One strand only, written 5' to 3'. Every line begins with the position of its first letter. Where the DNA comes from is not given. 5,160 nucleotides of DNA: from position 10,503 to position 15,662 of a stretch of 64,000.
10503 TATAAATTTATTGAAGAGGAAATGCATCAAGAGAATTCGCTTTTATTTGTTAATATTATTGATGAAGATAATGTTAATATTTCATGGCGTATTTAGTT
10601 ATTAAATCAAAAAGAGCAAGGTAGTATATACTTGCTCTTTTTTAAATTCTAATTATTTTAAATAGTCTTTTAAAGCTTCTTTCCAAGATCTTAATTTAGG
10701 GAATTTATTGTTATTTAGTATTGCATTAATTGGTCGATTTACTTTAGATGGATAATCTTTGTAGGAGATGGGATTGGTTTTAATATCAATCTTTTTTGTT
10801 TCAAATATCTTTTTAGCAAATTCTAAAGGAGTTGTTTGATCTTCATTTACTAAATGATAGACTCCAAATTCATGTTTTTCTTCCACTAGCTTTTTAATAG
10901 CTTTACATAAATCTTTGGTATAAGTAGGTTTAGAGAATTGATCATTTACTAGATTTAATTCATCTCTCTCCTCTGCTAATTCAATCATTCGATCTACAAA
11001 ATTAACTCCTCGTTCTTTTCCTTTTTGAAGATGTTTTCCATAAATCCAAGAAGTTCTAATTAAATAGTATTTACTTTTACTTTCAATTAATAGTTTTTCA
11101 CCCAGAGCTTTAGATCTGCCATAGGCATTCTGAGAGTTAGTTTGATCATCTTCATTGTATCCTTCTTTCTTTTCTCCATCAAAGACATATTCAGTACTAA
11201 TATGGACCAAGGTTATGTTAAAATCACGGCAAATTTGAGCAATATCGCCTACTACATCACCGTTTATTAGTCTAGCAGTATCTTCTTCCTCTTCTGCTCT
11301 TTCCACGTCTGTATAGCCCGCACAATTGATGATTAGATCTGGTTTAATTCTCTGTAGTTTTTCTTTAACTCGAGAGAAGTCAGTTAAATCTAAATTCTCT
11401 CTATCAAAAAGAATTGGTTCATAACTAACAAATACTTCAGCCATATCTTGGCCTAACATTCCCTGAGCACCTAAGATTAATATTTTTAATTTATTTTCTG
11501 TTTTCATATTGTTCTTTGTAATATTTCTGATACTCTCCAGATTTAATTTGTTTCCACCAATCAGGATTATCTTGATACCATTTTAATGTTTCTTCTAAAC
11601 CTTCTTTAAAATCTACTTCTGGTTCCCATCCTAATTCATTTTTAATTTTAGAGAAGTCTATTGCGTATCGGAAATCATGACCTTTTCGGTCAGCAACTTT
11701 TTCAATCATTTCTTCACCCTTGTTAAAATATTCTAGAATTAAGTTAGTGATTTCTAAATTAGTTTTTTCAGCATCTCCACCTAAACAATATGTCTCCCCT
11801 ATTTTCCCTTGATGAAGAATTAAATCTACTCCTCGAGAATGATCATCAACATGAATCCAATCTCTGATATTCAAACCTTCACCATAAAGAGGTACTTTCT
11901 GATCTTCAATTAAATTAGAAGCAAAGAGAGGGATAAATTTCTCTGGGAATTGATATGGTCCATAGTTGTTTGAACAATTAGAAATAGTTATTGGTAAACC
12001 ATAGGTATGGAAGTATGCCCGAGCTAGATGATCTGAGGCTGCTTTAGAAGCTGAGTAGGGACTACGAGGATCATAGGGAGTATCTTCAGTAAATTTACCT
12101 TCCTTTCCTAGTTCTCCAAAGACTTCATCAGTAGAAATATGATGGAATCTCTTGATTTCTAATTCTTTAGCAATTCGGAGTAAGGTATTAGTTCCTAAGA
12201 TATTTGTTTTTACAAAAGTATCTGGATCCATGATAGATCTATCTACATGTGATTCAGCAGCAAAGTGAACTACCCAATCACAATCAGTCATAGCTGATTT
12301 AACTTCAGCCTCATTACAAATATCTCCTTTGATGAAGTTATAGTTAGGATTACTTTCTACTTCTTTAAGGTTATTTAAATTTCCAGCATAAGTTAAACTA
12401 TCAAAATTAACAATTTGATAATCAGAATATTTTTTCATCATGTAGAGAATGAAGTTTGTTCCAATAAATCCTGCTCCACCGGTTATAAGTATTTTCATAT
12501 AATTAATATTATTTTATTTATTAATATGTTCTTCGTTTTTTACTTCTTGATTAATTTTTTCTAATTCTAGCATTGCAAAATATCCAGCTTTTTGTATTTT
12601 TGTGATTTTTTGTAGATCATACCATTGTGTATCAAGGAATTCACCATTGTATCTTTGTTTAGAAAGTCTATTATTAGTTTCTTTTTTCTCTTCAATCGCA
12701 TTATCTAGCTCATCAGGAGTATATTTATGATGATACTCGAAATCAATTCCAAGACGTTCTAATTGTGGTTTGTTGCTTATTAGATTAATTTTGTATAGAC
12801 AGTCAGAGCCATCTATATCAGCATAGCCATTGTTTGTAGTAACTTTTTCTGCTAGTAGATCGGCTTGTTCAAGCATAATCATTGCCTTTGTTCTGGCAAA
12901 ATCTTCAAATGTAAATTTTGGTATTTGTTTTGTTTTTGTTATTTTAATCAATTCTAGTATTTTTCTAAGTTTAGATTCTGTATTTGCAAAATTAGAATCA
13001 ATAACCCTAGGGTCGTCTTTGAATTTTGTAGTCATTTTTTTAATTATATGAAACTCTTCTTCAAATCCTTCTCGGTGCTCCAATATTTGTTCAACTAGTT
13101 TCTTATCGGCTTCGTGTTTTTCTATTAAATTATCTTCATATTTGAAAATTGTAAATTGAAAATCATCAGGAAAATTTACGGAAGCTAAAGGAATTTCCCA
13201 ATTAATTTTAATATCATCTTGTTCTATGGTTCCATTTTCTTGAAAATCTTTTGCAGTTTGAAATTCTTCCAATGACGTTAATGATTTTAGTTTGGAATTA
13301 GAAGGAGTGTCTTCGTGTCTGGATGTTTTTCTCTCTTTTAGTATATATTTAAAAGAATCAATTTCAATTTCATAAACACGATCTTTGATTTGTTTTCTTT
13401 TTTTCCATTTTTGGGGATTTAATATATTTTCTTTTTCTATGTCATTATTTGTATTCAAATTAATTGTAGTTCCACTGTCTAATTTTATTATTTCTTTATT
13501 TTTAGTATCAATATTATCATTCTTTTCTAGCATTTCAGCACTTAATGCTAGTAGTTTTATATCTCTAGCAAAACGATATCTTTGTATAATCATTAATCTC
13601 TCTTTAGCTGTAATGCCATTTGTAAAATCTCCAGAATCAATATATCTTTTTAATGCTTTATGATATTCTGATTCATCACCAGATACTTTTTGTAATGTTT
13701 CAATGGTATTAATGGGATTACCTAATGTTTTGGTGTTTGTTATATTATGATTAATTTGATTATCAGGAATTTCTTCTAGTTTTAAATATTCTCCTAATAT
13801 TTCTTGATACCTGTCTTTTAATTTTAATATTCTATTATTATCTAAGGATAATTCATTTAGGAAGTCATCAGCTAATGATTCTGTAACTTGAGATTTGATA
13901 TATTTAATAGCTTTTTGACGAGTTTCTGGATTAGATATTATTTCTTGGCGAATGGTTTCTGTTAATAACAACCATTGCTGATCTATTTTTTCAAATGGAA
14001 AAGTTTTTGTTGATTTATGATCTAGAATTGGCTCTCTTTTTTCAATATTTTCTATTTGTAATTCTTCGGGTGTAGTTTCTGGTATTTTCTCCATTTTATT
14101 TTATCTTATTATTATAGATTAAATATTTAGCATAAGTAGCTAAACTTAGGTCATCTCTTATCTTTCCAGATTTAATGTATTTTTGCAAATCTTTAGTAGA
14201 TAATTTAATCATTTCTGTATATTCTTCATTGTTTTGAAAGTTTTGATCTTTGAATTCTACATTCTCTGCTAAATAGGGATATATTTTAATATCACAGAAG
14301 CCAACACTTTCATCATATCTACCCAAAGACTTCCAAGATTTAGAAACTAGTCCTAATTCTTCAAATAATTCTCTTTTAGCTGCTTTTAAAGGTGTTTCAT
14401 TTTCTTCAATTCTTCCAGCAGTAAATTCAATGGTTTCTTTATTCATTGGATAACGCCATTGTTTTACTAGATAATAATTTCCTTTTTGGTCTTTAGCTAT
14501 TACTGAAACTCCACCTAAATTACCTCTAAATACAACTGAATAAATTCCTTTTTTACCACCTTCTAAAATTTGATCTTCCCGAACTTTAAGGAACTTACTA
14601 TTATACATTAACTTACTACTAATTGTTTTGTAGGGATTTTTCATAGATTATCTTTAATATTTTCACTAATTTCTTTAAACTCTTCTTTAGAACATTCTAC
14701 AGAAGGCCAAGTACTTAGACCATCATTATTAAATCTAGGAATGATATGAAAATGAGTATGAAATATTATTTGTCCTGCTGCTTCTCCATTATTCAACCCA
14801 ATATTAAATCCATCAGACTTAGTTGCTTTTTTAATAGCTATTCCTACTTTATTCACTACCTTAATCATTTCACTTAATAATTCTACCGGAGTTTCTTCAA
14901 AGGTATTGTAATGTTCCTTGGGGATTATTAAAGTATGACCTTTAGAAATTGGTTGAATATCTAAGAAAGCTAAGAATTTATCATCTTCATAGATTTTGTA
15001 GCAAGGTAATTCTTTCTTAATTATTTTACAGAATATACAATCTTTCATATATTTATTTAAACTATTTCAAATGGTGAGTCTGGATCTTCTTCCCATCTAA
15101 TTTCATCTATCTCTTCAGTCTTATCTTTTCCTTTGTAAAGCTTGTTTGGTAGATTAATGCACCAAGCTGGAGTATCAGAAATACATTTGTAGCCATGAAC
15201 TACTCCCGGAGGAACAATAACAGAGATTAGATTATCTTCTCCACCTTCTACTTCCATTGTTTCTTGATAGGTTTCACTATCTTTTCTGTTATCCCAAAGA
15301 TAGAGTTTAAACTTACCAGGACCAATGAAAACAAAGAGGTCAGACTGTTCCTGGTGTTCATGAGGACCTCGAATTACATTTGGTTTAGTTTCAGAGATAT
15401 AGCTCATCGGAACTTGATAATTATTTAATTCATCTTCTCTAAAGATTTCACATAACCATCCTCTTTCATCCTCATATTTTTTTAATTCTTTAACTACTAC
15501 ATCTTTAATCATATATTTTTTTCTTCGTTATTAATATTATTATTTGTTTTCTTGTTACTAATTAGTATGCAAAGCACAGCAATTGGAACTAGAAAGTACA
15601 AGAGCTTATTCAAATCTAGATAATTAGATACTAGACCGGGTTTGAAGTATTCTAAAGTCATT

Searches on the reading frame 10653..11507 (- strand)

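Call 46: search_protein_families(library=pfam, max_evalue=0.00001, proteins=[window:10653-11507:-])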
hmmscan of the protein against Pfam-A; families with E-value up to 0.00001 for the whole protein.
window:10653-11507:- (284 aa): 4 families
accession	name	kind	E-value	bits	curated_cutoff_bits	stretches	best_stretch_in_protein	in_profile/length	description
PF04321.23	RmlD_sub_bind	-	2.1e-83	280.1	27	1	8-284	2-283/287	RmlD substrate binding domain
PF01370.27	Epimerase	-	1.1e-22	81.1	20.9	1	9-214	1-231/240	NAD dependent epimerase/dehydratase family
PF16363.11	GDP_Man_Dehyd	-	1.1e-14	55.1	27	1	38-244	58-272/332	GDP-mannose 4,6 dehydratase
PF07993.18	NAD_binding_4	-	8.3e-08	32.1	20.1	1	55-175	88-226/258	Male sterility protein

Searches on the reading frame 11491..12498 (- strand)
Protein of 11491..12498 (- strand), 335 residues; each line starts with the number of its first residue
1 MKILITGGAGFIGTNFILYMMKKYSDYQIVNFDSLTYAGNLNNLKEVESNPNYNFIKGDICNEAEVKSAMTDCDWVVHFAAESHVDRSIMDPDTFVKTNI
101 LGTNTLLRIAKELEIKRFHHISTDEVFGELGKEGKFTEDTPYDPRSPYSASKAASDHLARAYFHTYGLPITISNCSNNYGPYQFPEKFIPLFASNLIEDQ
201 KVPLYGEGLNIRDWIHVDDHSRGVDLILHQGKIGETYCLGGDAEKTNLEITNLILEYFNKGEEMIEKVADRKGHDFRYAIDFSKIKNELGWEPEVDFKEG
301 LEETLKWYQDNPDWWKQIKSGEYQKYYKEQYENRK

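Call 46: search_protein_families(library=pfam, max_evalue=0.00001, proteins=[window:11491-12498:-])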
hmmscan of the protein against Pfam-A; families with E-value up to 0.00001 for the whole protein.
window:11491-12498:- (335 aa): 7 families
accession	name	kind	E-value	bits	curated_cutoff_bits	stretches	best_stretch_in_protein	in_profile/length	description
PF16363.11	GDP_Man_Dehyd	-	4.8e-86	289.7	27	1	4-304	1-332/332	GDP-mannose 4,6 dehydratase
PF01370.27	Epimerase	-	9.4e-64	215.5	20.9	1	3-240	1-240/240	NAD dependent epimerase/dehydratase family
PF01073.25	3Beta_HSD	-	1e-18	67.8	22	1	4-158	1-156/280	3-beta hydroxysteroid dehydrogenase/isomerase family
PF02719.21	Polysacc_synt_2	-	3.3e-16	59.8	20.2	1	3-125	1-130/293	Polysaccharide biosynthesis protein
PF07993.18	NAD_binding_4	-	2.3e-15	56.9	20.1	1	5-177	1-206/258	Male sterility protein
PF04321.23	RmlD_sub_bind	-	9.6e-15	54.8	27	1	1-163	1-140/287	RmlD substrate binding domain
PF13460.12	NAD_binding_10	-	7.4e-09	36.2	27.2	1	39-160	27-132/184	NAD(P)H-binding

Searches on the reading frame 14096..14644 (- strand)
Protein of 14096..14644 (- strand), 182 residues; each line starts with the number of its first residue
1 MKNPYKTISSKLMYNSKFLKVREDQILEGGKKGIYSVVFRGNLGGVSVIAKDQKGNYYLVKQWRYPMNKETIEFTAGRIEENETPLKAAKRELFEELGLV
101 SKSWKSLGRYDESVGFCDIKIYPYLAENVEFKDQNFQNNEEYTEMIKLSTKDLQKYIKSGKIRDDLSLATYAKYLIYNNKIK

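Call 46: search_protein_families(library=pfam, max_evalue=0.00001, proteins=[window:14096-14644:-])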
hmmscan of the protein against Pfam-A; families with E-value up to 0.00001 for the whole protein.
window:14096-14644:- (182 aa): 1 family
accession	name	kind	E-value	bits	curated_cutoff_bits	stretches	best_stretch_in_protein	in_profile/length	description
PF00293.34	NUDIX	-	1.1e-12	48.5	21.1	1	45-148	5-113/134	NUDIX domain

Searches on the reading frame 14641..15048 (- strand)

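Call 46: search_protein_families(library=pfam, max_evalue=0.00001, proteins=[window:14641-15048:-])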
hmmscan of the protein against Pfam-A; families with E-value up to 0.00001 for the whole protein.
window:14641-15048:- (135 aa): 2 families
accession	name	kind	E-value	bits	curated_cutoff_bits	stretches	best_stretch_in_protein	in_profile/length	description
PF01230.28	HIT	-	2e-29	102.5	21.5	1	12-107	2-97/98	HIT domain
PF11969.13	DcpS_C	-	7.4e-16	59.1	24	1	4-105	2-103/114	Scavenger mRNA decapping enzyme C-term binding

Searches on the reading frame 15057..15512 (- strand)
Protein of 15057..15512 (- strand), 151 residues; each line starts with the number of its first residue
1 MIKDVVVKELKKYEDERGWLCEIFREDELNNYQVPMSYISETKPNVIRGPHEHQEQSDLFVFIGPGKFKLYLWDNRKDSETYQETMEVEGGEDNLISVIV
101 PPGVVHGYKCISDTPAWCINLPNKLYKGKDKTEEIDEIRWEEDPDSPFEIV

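Call 47: search_protein_families(library=pfam, max_evalue=0.00001, proteins=[window:15057-15512:-])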
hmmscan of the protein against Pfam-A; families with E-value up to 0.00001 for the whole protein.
window:15057-15512:- (151 aa): 3 families
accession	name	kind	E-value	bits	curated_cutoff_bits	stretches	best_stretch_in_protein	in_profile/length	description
PF00908.23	dTDP_sugar_isom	-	1.9e-16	60.7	27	1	2-129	4-136/168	dTDP-4-dehydrorhamnose 3,5-epimerase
PF14667.12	Polysacc_synt_C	-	8.9e-07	29.5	28.7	1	14-128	2-105/111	Polysaccharide biosynthesis C-terminal domain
PF05523.17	FdtA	-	1.6e-06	28.4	23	1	4-83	2-80/131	WxcM-like, C-terminal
